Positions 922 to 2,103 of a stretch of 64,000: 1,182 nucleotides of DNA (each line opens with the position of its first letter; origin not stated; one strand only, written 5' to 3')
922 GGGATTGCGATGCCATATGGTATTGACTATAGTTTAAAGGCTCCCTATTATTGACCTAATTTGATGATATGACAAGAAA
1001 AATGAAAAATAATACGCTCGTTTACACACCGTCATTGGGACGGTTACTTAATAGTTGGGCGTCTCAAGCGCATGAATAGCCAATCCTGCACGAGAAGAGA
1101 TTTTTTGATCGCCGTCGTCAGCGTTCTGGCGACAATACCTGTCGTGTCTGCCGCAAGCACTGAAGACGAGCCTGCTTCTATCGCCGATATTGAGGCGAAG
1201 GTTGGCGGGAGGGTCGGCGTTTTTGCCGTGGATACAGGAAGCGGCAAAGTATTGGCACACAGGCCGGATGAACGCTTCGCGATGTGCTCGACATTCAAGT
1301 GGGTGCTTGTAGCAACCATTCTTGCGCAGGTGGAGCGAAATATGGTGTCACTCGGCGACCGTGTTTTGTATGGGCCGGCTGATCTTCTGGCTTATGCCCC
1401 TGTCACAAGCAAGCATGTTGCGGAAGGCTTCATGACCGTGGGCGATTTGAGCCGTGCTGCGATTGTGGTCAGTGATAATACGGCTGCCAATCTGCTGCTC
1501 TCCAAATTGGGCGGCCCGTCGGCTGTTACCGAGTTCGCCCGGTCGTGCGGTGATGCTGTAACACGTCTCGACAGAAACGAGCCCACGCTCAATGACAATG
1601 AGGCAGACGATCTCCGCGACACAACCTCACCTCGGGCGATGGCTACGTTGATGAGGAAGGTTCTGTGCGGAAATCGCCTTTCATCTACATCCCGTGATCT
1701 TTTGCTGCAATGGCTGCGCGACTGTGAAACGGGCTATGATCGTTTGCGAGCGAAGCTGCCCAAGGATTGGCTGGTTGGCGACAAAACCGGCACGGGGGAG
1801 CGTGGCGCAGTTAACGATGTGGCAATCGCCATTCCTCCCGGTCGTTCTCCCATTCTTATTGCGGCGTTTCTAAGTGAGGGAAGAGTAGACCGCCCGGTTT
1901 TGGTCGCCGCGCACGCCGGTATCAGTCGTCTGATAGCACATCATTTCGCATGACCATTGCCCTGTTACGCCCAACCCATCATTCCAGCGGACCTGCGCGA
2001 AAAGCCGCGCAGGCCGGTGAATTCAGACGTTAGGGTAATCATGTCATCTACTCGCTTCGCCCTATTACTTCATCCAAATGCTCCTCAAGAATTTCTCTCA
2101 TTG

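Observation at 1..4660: Complete integron platform with six cassettes whose boundaries are internally self-consistent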

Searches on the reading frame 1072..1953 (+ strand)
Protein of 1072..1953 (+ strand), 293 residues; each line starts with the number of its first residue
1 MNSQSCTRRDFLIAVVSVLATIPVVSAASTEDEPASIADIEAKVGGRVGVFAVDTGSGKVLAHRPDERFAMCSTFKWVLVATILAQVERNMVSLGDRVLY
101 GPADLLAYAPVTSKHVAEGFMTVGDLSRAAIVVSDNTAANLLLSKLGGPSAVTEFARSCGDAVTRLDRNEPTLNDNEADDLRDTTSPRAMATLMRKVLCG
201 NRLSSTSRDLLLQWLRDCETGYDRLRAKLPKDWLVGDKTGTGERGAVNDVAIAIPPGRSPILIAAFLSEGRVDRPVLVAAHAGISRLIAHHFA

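Call 7: search_protein_families(library=ncbifam, proteins=[window:1072-1953:+], max_evalue=0.01)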
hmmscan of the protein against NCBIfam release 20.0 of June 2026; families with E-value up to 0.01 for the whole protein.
window:1072-1953:+ (293 aa): 102 families (the best 25 are shown)
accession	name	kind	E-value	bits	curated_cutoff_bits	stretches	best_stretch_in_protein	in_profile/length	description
NF033103.1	bla_class_A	equivalog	3.1e-91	305.1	200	1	37-291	2-256/257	class A beta-lactamase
NF000232.1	lactamase_L2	exception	9.7e-79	265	540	1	27-275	37-285/303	L2 family extended-spectrum class A beta-lactamase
NF000320.3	blaPEN-Bcc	equivalog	3.3e-78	263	540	1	22-289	21-296/300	PEN family class A beta-lactamase, Bcc-type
NF040780.1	blaHBL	exception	1.6e-73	247.7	580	1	19-291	24-295/304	HBL family class A beta-lactamase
NF041138.1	blaPenB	exception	1.3e-72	244.8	685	1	33-292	53-311/312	PEN-B family class A beta-lactamase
NF041143.1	blaPenA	exception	2e-72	244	640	1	26-274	35-283/302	PEN-A family class A beta-lactamase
NF047556.1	blaACA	exception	2e-72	243.9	592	1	33-288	37-294/298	ACA family class A beta-lactamase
NF033626.2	blaBKC_GPC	exception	4.8e-72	242.7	575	1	12-268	15-274/297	BKC/GPC family carbapenem-hydrolyzing class A beta-lactamase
NF050809.1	blaCHA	exception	1.7e-71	241.1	575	1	33-289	36-291/295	CHA family extended-spectrum class A beta-lactamase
NF041113.1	blaMAB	exception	3.6e-71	239.8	575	1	7-265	3-260/289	MAB family class A beta-lactamase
NF040472.1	blaPAD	exception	5.1e-71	239.4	575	1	15-289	17-295/297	PAD family carbapenem-hydrolyzing class A beta-lactamase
NF000321.3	blaPEN-Bpc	exception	4.4e-70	236.1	580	1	4-268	3-270/295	PEN family class A beta-lactamase, Bpc-type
NF050797.1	blaCESS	exception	4.6e-70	236.2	525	1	15-273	20-276/296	CESS family extended-spectrum class A beta-lactamase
NF000324.2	blaLUT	exception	3.9e-69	233.1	600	1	7-266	6-268/296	LUT family class A beta-lactamase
NF040659.1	blaBOR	exception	8.3e-69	232.2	620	1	35-292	42-298/305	BOR family class A beta-lactamase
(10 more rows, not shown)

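Call 8: search_protein_families(library=pfam, proteins=[window:1072-1953:+], max_evalue=0.01)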
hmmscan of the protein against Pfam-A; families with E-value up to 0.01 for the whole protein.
window:1072-1953:+ (293 aa): 3 families
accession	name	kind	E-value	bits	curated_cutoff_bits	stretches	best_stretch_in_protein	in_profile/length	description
PF13354.11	Beta-lactamase2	-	9.1e-45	153.1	22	1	49-266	1-213/214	Beta-lactamase enzyme family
PF00144.29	Beta-lactamase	-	1.3e-25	90.7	27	1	43-245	8-291/329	Beta-lactamase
PF00768.25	Peptidase_S11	-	0.0094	15.9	27.6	0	51-196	16-164/239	D-alanyl-D-alanine carboxypeptidase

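Call 10: find_encoding_contigs(protein=window:1072-1953:+, flank=10000, max_places=10)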
Protein window:1072-1953:+ (293 aa): 20 contigs read that carry it; 10 places shown.
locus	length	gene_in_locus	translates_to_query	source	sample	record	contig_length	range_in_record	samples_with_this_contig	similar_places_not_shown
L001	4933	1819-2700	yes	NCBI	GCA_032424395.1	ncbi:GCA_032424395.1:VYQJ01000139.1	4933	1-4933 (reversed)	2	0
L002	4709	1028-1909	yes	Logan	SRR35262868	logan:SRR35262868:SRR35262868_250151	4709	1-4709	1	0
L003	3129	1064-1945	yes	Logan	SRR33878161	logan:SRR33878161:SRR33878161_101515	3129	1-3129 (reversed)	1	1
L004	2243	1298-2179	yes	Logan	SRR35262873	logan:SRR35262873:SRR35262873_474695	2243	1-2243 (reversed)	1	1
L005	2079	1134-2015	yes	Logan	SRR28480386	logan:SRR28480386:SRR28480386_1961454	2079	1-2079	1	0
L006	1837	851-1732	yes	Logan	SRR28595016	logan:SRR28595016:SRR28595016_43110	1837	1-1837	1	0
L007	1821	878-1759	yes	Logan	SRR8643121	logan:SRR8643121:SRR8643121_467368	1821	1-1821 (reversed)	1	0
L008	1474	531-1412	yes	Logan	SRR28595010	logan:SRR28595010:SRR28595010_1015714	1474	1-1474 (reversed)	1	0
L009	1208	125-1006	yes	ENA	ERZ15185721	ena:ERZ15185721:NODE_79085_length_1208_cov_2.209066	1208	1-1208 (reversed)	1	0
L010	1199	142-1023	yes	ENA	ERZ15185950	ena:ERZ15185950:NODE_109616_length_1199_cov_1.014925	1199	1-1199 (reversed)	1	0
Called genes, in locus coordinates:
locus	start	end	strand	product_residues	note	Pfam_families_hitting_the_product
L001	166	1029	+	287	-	PF13354:Beta-lactamase2, PF00144:Beta-lactamase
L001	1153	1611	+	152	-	PF13302:Acetyltransf_3 (faint), PF00583:Acetyltransf_1, PF13508:Acetyltransf_7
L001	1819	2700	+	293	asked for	PF00144:Beta-lactamase, PF13354:Beta-lactamase2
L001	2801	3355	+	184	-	PF13302:Acetyltransf_3, PF00583:Acetyltransf_1, PF13523:Acetyltransf_8, PF13508:Acetyltransf_7 (weak)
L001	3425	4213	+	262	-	PF01909:NTP_transf_2 (faint), PF18765:Polbeta (faint), PF13427:AadA_C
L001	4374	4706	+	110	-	PF00893:Multi_Drug_Res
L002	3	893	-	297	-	?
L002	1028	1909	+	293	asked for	PF00144:Beta-lactamase, PF13354:Beta-lactamase2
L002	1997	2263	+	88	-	-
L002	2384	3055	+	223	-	PF18780:HNH_repeat, PF01844:HNH, PF14279:HNH_5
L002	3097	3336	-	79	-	-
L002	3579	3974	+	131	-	PF08570:DUF1761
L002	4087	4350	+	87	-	PF04365:BrnT_toxin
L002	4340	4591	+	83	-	PF12441:CopG_antitoxin (weak)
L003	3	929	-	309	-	?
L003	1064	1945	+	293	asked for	PF00144:Beta-lactamase, PF13354:Beta-lactamase2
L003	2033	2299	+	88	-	-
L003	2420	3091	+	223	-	PF18780:HNH_repeat, PF01844:HNH, PF14279:HNH_5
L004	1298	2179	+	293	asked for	PF00144:Beta-lactamase, PF13354:Beta-lactamase2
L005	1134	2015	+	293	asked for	PF00144:Beta-lactamase, PF13354:Beta-lactamase2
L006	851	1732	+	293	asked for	PF00144:Beta-lactamase, PF13354:Beta-lactamase2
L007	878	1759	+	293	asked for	PF00144:Beta-lactamase, PF13354:Beta-lactamase2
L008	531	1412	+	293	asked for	PF00144:Beta-lactamase, PF13354:Beta-lactamase2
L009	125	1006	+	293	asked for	PF00144:Beta-lactamase, PF13354:Beta-lactamase2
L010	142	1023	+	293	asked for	PF00144:Beta-lactamase, PF13354:Beta-lactamase2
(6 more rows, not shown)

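Call 29: list_cluster_members(proteins=[window:1072-1953:+, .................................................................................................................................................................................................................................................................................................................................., window:2041-2307:+, window:2428-3099:+, window:3623-4018:+])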
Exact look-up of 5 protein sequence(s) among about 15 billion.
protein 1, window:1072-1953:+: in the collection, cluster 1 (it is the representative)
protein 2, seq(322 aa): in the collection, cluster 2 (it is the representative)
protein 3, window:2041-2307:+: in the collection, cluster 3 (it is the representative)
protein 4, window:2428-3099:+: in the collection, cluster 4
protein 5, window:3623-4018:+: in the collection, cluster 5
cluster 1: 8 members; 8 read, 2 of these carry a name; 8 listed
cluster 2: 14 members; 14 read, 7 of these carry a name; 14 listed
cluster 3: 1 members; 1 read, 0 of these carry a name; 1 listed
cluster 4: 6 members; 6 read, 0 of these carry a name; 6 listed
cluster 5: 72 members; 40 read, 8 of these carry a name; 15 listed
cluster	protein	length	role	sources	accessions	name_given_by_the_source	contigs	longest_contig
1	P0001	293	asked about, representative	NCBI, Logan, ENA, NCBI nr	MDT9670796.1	class A beta-lactamase [Klebsiella pneumoniae]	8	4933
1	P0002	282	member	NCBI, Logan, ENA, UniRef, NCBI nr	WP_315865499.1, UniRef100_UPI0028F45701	class A beta-lactamase [Klebsiella pneumoniae] | class A beta-lactamase n=1 Tax=Klebsiella pneumoniae TaxID=573 RepID=UPI0028F45701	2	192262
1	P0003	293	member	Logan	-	-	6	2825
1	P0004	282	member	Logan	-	-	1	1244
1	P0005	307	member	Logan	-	-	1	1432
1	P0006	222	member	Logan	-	-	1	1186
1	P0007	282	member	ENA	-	-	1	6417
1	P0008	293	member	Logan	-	-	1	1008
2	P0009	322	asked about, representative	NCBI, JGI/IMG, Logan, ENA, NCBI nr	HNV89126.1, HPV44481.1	MAG TPA: integron integrase [Methylotenera sp.] | integron integrase [Methylotenera sp.]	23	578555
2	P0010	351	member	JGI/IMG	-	integron integrase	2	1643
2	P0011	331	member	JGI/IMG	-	integron integrase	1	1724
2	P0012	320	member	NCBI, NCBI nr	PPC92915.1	MAG: integrase [Methylotenera sp.]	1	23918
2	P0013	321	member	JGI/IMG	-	integron integrase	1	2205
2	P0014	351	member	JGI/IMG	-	integron integrase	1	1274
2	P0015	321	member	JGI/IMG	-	integron integrase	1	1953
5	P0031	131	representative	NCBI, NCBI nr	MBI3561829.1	MAG: DUF1761 domain-containing protein [Gammaproteobacteria bacterium] | DUF1761 domain-containing protein [Gammaproteobacteria bacterium]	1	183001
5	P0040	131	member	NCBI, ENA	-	-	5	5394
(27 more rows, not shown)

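Call 36: find_homologous_proteins(query=window:1072-1953:+, max_evalue=1e-40)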
Query window:1072-1953:+ (293 aa): 7558 proteins with E <= 1e-40 among 8000 candidates; the best 120 are listed.
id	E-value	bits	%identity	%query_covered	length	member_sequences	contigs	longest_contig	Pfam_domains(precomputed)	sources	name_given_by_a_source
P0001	1.8e-187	639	100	100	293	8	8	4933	PF13354.13,PF00144.30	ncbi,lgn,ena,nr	ncbi:class A beta-lactamase [Klebsiella pneumoniae]|nr:class A beta-lactamase [Klebsiella pneumoniae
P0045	1.9e-170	584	91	100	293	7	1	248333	PF13354.13,PF00144.30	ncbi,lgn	-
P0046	9.8e-170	581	94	96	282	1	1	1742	PF13354.13,PF00144.30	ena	-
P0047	1.8e-168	577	90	100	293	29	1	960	PF13354.13,PF00144.30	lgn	-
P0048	7.6e-168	575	89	100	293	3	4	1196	PF13354.13,PF00144.30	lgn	-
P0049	4.9e-167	572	89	100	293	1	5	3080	PF13354.13,PF00144.30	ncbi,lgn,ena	-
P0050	1.6e-166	571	88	100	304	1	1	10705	PF13354.13,PF00144.30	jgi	jgi:beta-lactamase class A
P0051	2.8e-166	570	90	100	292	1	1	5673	PF13354.13,PF00144.30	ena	-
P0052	6.6e-164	562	87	100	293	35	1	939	PF13354.13,PF00144.30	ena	-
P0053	2.9e-163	560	91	96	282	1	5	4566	PF13354.13,PF00144.30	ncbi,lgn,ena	-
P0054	5.6e-162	556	87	100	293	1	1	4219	PF13354.13,PF00144.30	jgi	jgi:beta-lactamase class A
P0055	7.0e-161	552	90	96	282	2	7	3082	PF13354.13,PF00144.30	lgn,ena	-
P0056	1.1e-160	552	89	96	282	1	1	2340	PF13354.13,PF00144.30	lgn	-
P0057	9.2e-160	548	88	96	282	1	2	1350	PF13354.13,PF00144.30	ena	-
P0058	5.1e-158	543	88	96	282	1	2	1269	PF13354.13,PF00144.30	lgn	-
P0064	3.9e-154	530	83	100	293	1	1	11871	PF13354.13,PF00144.30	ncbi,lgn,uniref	ncbi:class A beta-lactamase [Desulfobacter sp.]|uniref:class A beta-lactamase n=1 Tax=Desulfobacter 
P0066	5.1e-153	526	86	96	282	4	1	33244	PF13354.13,PF00144.30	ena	-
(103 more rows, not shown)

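Call 37: find_encoding_contigs(protein=P0045, flank=8000, max_places=3)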
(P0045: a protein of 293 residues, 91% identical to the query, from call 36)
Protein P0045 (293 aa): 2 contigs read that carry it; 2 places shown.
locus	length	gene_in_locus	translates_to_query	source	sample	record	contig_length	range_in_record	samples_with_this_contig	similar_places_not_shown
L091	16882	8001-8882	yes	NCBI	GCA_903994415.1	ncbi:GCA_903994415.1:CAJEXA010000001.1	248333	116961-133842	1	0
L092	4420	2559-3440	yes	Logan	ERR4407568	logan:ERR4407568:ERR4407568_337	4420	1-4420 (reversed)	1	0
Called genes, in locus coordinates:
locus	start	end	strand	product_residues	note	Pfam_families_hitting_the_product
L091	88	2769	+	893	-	PF01411:tRNA-synt_2c, PF07973:tRNA_SAD, PF02272:DHHA1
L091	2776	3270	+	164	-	-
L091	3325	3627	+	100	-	PF25160:LdpA_Fe-S-bd (faint), PF00037:Fer4 (faint), PF12797:Fer4_2 (faint), PF12837:Fer4_6 (weak), PF12838:Fer4_7, PF13187:Fer4_9 (weak)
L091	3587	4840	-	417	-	PF01842:ACT (faint), PF13740:ACT_6, PF21086:ACT_PSP_2 (faint), PF00702:Hydrolase, PF12710:HAD, PF08282:Hydrolase_3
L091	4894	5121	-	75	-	-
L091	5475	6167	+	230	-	-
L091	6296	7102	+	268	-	PF00515:TPR_1 (faint), PF07719:TPR_2 (faint), PF13428:TPR_14 (faint), PF13432:TPR_16, PF12895:ANAPC3 (weak), PF14559:TPR_19 (weak), PF23914:TPR_CcmH_CycH (weak), PF13414:TPR_11 (weak), +6 more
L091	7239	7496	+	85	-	PF13711:DUF4160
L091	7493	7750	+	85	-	PF10387:DUF2442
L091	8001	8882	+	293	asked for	PF00144:Beta-lactamase, PF13354:Beta-lactamase2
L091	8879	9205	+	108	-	-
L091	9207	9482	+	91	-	PF12441:CopG_antitoxin (faint)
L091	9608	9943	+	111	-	PF05973:Gp49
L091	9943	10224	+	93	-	PF13443:HTH_26 (weak), PF13560:HTH_31, PF01381:HTH_3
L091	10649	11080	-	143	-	PF01850:PIN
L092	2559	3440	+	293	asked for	PF00144:Beta-lactamase, PF13354:Beta-lactamase2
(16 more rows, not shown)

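Call 38: find_encoding_contigs(protein=P0064, flank=8000, max_places=3)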
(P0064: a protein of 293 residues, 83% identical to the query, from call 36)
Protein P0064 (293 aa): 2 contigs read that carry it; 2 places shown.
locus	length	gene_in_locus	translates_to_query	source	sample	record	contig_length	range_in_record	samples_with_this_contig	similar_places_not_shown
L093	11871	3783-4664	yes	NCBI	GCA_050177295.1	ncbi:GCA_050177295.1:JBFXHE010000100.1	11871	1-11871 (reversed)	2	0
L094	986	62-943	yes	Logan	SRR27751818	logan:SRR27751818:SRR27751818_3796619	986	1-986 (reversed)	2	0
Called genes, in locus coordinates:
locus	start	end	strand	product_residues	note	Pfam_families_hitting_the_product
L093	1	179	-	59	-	PF00772:DnaB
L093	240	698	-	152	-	PF01281:Ribosomal_L9_N, PF03948:Ribosomal_L9_C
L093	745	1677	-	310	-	PF09991:DUF2232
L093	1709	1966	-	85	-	PF01084:Ribosomal_S18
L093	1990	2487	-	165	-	PF01250:Ribosomal_S6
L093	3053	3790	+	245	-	-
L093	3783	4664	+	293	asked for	PF00144:Beta-lactamase, PF13354:Beta-lactamase2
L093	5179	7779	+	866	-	PF00133:tRNA-synt_1, PF09334:tRNA-synt_1g, PF13603:tRNA-synt_1_2, PF00133:tRNA-synt_1 (weak), PF09334:tRNA-synt_1g (weak), PF00133:tRNA-synt_1 (weak), PF08264:Anticodon_1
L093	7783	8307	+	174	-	PF04390:LptE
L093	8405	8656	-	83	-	PF01649:Ribosomal_S20p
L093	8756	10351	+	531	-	PF03023:MurJ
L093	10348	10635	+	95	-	PF04977:DivIC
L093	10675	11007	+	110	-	-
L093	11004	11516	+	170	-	PF00581:Rhodanese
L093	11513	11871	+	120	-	PF07291:MauE, PF07681:DoxX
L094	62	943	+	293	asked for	PF00144:Beta-lactamase, PF13354:Beta-lactamase2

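Call 39: find_encoding_contigs(protein=P0066, flank=8000, max_places=3)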
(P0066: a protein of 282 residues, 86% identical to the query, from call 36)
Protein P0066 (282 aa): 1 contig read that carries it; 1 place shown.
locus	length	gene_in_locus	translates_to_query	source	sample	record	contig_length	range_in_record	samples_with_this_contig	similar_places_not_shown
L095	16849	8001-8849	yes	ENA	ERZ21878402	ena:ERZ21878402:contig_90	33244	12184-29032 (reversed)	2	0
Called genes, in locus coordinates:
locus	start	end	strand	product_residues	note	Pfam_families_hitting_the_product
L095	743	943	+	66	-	-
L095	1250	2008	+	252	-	PF02517:Rce1-like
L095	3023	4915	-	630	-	PF13860:FlgD_ig, PF18962:Por_Secre_tail (faint), PF13585:CHU_C (weak), PF13860:FlgD_ig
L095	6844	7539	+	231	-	-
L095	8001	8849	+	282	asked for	PF00144:Beta-lactamase, PF13354:Beta-lactamase2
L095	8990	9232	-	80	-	-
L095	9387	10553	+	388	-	PF14294:DUF4372, PF01609:DDE_Tnp_1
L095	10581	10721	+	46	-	-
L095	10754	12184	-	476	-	PF14522:Cytochrome_C7 (faint), PF14537:Cytochrom_c3_2 (faint), PF13860:FlgD_ig, PF18962:Por_Secre_tail (weak)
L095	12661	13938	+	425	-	PF14684:Tricorn_C1, PF03572:Peptidase_S41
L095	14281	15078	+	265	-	PF00795:CN_hydrolase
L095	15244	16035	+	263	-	-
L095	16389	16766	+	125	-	-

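Call 43: find_encoding_contigs(protein=P0002, flank=10000, max_places=4)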
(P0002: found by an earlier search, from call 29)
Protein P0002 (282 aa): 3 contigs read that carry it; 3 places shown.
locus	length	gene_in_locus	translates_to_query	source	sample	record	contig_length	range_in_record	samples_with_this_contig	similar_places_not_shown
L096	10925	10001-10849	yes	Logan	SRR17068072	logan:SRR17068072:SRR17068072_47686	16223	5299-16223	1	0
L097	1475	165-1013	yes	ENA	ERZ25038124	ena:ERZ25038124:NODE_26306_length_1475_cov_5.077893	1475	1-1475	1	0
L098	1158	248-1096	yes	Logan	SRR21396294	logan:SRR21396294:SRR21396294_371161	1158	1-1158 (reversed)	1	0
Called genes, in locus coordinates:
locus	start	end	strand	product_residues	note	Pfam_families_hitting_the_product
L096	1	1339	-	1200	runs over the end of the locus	PF03389:MobA_MobL, PF13604:AAA_30, PF01443:Viral_helicase1 (faint), PF13245:AAA_19, PF22232:TraI_hel_assoc_N (weak)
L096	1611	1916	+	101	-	-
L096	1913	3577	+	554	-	PF02534:T4SS-DNA_transf, PF10412:TrwB_AAD_bind, PF12696:TraG-D_C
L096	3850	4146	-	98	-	PF20605:Antitox_RHH (weak)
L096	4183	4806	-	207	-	PF01656:CbiA, PF07015:VirC1, PF09140:MipZ (weak), PF10609:ParA (weak), PF13614:AAA_31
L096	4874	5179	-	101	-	PF05016:ParE_toxin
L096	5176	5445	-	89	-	-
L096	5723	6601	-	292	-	PF13730:HTH_36 (weak)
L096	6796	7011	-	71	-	PF01402:RHH_1 (weak)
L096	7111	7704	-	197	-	PF00239:Resolvase, PF13551:HTH_29 (faint), PF02796:HTH_7 (weak), PF13384:HTH_23 (faint)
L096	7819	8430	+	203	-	PF00485:PRK (weak), PF13238:AAA_18 (weak), PF13671:AAA_33 (faint)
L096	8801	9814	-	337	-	PF13495:Phage_int_SAM_4, PF00589:Phage_integrase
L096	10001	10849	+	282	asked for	PF00144:Beta-lactamase, PF13354:Beta-lactamase2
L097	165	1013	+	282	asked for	PF00144:Beta-lactamase, PF13354:Beta-lactamase2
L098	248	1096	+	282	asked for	PF00144:Beta-lactamase, PF13354:Beta-lactamase2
